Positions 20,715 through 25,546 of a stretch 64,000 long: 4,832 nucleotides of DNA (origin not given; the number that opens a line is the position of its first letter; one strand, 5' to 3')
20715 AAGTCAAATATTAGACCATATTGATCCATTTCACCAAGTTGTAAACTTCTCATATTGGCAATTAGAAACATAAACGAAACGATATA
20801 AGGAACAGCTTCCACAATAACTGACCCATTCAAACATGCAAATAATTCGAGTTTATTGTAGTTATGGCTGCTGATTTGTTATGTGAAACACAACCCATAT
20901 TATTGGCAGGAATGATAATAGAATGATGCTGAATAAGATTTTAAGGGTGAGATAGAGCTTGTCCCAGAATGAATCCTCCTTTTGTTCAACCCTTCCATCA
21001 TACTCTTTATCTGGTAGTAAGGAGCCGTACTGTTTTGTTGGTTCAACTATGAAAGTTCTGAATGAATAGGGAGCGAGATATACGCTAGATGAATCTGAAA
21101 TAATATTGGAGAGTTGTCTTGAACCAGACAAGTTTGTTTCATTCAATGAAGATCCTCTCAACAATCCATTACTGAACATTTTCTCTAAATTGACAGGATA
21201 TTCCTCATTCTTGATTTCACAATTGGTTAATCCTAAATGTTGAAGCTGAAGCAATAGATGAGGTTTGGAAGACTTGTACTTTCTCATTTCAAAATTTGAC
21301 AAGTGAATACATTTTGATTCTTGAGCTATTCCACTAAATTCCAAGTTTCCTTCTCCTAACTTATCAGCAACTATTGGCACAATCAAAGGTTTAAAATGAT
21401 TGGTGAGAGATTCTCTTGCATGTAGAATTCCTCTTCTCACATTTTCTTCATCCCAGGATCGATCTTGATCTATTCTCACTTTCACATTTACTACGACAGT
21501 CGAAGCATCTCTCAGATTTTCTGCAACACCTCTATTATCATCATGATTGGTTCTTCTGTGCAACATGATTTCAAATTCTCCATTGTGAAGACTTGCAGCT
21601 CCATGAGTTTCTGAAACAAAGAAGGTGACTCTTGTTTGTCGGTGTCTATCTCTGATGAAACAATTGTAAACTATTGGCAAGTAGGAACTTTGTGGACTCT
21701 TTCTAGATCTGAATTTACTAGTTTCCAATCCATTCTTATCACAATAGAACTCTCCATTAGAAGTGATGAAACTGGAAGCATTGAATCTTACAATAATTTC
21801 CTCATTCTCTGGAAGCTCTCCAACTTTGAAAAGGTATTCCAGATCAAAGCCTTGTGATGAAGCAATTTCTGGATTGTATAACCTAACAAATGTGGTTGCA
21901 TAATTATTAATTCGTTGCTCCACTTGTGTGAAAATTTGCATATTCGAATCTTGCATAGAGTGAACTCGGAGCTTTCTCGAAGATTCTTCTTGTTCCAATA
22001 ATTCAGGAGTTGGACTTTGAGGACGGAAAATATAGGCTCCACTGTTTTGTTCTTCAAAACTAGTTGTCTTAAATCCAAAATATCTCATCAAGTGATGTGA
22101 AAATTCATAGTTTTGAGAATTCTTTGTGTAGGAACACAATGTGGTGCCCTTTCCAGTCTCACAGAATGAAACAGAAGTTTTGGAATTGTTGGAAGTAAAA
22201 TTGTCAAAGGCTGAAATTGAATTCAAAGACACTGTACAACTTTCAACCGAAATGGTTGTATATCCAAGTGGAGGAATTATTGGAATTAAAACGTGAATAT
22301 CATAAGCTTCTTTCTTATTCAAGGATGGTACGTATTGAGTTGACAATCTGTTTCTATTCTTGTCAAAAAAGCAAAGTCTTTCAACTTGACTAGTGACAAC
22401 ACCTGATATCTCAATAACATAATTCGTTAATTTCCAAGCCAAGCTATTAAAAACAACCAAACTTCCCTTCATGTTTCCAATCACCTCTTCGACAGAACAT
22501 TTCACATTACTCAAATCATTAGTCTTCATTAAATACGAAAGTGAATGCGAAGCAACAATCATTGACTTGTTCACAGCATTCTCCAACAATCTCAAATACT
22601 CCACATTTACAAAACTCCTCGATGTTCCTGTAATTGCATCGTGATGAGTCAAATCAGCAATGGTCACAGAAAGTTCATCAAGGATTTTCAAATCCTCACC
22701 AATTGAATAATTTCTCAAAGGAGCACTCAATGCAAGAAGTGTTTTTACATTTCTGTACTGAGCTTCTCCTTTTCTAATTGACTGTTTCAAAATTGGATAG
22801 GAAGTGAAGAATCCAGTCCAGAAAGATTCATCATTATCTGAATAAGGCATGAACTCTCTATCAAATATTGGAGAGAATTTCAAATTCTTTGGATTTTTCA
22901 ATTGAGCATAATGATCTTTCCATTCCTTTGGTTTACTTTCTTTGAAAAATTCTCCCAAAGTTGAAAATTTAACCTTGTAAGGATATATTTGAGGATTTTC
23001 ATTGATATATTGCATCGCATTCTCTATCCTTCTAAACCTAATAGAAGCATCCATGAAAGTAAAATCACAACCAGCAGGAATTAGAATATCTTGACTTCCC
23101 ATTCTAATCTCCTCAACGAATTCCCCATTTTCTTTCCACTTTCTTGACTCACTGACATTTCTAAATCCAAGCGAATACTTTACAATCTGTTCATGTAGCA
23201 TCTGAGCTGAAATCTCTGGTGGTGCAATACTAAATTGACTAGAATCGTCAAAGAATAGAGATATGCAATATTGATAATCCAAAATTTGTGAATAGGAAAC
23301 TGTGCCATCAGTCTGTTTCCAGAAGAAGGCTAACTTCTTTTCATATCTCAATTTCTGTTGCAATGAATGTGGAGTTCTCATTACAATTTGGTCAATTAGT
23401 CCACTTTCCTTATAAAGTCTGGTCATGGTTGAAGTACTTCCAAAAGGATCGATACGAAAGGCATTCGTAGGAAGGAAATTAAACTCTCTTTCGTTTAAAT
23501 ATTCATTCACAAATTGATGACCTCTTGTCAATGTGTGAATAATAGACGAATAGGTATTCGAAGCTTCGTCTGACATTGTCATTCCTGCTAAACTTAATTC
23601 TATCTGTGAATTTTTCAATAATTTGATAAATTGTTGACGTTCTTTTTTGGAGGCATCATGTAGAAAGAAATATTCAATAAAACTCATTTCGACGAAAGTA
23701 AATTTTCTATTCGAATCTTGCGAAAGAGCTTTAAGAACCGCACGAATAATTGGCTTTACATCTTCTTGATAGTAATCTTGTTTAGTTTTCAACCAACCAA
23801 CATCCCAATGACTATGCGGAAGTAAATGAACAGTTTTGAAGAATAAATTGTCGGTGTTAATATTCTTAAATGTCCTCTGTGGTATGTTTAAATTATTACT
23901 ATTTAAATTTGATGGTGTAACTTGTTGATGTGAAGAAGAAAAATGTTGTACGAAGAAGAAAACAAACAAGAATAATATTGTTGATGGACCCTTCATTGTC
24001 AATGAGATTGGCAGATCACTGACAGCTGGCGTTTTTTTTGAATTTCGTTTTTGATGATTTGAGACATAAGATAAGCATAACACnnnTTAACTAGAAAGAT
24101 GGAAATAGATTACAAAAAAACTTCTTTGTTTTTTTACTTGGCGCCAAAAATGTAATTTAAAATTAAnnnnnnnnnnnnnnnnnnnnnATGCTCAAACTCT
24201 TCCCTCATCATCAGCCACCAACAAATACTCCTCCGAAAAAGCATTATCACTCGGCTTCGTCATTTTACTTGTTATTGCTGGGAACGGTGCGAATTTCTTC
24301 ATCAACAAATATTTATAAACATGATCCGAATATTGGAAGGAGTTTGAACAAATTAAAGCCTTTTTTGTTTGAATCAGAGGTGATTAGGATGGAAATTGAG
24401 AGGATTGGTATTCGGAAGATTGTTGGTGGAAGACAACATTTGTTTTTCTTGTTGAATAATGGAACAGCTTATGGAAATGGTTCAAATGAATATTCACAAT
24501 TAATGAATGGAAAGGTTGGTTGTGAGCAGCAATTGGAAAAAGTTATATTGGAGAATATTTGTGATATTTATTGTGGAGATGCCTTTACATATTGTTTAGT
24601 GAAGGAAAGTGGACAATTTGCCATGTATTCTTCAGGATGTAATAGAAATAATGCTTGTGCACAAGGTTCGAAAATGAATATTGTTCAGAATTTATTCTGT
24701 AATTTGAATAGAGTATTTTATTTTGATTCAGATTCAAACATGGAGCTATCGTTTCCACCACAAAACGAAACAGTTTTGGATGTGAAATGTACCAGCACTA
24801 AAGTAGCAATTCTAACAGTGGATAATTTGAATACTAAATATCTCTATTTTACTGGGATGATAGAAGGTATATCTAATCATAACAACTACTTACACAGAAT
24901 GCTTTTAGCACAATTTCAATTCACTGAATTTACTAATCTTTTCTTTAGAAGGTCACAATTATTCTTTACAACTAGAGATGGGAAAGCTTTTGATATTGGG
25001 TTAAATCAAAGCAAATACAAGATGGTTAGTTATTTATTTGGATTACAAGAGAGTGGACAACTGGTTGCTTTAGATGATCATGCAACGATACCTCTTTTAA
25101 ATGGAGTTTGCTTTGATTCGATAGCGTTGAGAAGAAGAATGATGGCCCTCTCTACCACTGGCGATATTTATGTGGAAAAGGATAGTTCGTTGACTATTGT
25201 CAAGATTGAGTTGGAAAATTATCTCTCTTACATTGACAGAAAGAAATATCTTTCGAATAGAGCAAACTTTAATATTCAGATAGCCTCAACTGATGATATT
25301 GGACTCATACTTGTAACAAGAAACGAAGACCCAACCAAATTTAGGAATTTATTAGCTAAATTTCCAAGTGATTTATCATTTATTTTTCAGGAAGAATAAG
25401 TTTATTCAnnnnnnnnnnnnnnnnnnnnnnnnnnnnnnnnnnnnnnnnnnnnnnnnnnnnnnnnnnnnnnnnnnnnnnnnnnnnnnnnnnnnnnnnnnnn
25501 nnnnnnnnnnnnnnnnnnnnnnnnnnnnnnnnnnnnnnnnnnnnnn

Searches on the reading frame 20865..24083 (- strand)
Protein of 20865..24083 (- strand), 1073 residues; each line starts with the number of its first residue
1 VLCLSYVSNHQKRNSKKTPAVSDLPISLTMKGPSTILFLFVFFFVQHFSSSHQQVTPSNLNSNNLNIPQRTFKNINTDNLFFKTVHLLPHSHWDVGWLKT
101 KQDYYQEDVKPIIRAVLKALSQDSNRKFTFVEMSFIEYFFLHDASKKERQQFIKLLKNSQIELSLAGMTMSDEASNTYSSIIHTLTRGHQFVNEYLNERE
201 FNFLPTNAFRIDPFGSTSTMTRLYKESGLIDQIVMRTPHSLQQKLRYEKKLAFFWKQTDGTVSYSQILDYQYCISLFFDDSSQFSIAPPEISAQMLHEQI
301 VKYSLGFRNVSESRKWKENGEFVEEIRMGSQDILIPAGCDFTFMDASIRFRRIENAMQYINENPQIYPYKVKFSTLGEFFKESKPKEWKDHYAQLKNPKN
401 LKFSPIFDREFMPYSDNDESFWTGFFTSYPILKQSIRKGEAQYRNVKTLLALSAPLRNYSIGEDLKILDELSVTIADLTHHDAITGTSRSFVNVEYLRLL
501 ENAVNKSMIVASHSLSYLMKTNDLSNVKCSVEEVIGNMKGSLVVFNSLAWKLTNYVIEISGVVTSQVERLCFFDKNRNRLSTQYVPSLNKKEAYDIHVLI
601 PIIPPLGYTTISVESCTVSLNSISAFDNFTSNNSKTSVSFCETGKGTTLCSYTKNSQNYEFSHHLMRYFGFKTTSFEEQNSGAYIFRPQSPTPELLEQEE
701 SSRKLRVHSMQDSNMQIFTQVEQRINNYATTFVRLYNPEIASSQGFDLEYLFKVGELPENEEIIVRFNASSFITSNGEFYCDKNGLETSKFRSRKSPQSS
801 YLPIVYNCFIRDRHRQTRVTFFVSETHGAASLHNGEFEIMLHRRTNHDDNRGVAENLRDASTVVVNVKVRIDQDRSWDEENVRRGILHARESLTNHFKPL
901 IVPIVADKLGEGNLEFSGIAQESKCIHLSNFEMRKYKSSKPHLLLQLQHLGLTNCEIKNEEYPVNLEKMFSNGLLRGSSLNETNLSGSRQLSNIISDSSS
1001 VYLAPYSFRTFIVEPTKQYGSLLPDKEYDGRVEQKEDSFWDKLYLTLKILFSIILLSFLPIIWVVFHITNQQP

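Call 68: search_protein_families(library=pfam, proteins=[window:20865-24083:-], max_evalue=0.00001)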
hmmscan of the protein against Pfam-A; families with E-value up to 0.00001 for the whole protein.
window:20865-24083:- (1073 aa): 3 families
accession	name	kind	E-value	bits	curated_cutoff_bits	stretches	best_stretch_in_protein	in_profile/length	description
PF01074.27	Glyco_hydro_38N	-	1.8e-40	139.5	25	1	84-385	1-257/270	Glycosyl hydrolases family 38 N-terminal domain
PF09261.16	Alpha-mann_mid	-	5.9e-13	49.2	31.1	1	421-517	2-95/96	Alpha mannosidase middle domain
PF07748.19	Glyco_hydro_38C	-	5.7e-10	40.2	25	1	652-851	21-206/206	Glycosyl hydrolases family 38 C-terminal domain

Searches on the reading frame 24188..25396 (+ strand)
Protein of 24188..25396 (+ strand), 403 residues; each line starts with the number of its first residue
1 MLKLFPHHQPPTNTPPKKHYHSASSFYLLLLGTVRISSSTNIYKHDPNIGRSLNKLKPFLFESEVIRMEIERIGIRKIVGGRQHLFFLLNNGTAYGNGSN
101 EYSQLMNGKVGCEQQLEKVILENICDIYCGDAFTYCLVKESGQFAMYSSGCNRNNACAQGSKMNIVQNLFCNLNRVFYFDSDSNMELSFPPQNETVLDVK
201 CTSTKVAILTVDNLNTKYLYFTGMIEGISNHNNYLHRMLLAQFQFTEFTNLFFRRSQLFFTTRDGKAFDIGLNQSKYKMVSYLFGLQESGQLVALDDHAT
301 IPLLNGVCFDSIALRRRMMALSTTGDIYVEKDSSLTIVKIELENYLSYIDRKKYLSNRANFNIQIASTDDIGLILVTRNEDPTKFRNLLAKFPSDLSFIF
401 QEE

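Call 15: list_cluster_members(proteins=[P0001, window:18098-19192:+, window:24188-25396:+, window:25409-27391:-, window:33946-35052:+, window:43066-45471:+, window:45691-46866:-, window:48110-49804:+, window:54472-57153:+, window:40703-41680:-])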
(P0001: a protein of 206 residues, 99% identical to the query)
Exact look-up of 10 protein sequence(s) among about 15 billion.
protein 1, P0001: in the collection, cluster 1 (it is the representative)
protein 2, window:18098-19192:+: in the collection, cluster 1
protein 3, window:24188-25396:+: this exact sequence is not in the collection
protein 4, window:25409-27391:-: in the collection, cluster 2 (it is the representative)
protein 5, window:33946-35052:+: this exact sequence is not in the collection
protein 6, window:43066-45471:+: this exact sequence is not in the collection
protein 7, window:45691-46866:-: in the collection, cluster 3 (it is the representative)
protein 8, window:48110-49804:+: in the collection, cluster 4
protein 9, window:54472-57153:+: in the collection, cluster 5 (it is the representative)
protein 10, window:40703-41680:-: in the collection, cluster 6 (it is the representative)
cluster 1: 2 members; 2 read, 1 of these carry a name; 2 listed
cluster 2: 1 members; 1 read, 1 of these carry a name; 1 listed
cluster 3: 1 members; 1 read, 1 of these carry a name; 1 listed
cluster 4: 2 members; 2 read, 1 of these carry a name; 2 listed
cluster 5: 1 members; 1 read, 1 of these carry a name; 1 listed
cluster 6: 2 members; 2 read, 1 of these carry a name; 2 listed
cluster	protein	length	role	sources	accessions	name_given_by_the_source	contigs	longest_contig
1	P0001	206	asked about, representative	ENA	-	-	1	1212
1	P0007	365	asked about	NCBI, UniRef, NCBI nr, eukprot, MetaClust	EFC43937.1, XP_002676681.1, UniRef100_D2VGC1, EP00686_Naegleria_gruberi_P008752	Ras_like_GTPase domain-containing protein [Naegleria gruberi] | Ras_like_GTPase domain-containing protein n=1 Tax=Naegleria gruberi TaxID=5762 ... | XP_002676681.1 Ras_like_GTPase domain-containing protein [Naegleria gruberi strain NEG-M]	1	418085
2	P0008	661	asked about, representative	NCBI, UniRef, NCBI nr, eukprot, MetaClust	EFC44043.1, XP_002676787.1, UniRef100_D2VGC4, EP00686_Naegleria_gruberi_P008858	predicted protein [Naegleria gruberi] | Predicted protein n=1 Tax=Naegleria gruberi TaxID=5762 RepID=D2VGC4_NAEGR | uncharacterized protein NAEGRDRAFT_67928 [Naegleria gruberi]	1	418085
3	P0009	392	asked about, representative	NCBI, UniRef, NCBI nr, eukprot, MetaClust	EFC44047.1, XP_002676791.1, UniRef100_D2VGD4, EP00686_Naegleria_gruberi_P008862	predicted protein [Naegleria gruberi] | Predicted protein n=1 Tax=Naegleria gruberi TaxID=5762 RepID=D2VGD4_NAEGR | uncharacterized protein NAEGRDRAFT_67937 [Naegleria gruberi]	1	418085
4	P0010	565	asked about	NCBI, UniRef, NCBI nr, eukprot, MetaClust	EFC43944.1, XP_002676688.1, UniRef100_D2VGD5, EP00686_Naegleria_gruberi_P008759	predicted protein [Naegleria gruberi] | Predicted protein n=1 Tax=Naegleria gruberi TaxID=5762 RepID=D2VGD5_NAEGR | uncharacterized protein NAEGRDRAFT_49319 [Naegleria gruberi]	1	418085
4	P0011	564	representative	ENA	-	-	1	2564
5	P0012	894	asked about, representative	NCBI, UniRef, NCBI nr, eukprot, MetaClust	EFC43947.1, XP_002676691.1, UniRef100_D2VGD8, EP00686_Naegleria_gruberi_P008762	predicted protein [Naegleria gruberi] | Predicted protein n=2 Tax=Naegleria gruberi TaxID=5762 RepID=D2VGD8_NAEGR | uncharacterized protein NAEGRDRAFT_49322 [Naegleria gruberi]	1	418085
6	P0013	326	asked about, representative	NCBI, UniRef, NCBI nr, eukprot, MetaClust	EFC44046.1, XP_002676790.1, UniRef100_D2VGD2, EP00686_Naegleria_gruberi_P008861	predicted protein [Naegleria gruberi] | Predicted protein n=1 Tax=Naegleria gruberi TaxID=5762 RepID=D2VGD2_NAEGR | uncharacterized protein NAEGRDRAFT_67935 [Naegleria gruberi]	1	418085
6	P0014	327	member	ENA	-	-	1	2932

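Call 16: search_protein_families(library=pfam, proteins=[window:24188-25396:+], max_evalue=0.00001)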
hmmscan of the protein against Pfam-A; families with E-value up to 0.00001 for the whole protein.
window:24188-25396:+ (403 aa): 2 families
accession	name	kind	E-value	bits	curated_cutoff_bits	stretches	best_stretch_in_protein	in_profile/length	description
PF25390.1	WD40_RLD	-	6.2e-11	42.6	150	1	71-162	244-335/363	RCC1-like domain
PF13540.12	RCC1_2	-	7.1e-09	35.7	22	0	75-104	1-30/30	Regulator of chromosome condensation (RCC1) repeat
